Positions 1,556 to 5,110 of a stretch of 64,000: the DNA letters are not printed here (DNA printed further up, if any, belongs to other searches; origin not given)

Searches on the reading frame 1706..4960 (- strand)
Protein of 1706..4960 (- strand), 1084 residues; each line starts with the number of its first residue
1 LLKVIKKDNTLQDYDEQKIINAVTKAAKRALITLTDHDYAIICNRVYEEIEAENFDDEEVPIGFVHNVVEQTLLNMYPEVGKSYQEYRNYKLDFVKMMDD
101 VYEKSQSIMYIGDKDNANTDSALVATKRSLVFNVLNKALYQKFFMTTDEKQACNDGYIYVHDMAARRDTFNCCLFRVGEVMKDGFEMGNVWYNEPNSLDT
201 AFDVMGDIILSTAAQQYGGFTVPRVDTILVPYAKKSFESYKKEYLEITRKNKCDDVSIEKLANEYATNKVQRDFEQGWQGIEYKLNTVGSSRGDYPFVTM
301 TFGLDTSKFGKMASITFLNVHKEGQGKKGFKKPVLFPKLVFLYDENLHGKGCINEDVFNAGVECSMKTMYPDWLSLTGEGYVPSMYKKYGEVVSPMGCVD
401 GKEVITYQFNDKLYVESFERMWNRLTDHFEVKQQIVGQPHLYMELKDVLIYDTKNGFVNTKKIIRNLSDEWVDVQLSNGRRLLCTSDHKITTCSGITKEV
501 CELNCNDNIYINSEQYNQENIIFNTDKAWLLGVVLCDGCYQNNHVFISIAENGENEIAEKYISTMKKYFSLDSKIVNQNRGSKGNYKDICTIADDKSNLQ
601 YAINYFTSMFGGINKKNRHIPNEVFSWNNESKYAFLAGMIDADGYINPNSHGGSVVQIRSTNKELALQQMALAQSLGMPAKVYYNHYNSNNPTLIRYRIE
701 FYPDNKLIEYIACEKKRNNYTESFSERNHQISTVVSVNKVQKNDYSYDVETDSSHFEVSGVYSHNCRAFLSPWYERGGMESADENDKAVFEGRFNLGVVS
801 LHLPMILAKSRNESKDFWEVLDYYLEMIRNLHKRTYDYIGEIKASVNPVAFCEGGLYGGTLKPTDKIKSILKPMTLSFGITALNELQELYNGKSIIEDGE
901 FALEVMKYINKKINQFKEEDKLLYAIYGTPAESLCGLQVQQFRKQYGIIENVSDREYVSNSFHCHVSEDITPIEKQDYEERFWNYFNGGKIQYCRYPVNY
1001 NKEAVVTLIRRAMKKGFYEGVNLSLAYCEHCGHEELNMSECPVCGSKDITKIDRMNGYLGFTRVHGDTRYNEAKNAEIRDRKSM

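Call 41: search_protein_families(library=phrogs, proteins=[window:1706-4960:-], max_evalue=0.00001)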
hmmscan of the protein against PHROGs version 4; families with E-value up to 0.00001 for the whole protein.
window:1706-4960:- (1084 aa): 4 families
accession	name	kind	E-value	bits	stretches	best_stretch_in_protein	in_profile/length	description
phrog_487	-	moron, auxiliary metabolic gene and host takeover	3.3e-223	743.9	2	2-398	4-393/718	NrdD-like anaerobic ribonucleotide reductase large subunit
phrog_4218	-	DNA, RNA and nucleotide metabolism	4e-103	346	1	761-1083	8-331/333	anaerobic ribonucleoside reductase large subunit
phrog_29160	-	DNA, RNA and nucleotide metabolism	3.4e-35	122.6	1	931-1081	2-152/158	anaerobic ribonucleoside reductase large subunit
phrog_26446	-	DNA, RNA and nucleotide metabolism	2.2e-29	103.2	2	923-1079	226-389/761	anaerobic ribonucleoside reductase large subunit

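Call 43: search_protein_families(library=pfam, proteins=[window:1706-4960:-], max_evalue=0.001)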
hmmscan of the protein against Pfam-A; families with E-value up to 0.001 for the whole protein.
window:1706-4960:- (1084 aa): 5 families
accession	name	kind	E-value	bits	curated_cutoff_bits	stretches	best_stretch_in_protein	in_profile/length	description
PF13597.11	NRDD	-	2.2e-108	363.8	26.2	2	758-1082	257-560/562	Anaerobic ribonucleoside-triphosphate reductase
PF03477.21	ATP-cone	-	3.5e-13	50.3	25.8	1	3-91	2-86/88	ATP cone domain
PF14528.11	LAGLIDADG_3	-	3.8e-12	46.7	22.5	1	633-699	4-68/82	LAGLIDADG-like domain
PF14890.11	Intein_splicing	-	9e-08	32.5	35.8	1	438-765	21-155/155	Intein splicing domain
PF05204.19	Hom_end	-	4.6e-07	30.4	21.1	1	620-684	2-64/110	Homing endonuclease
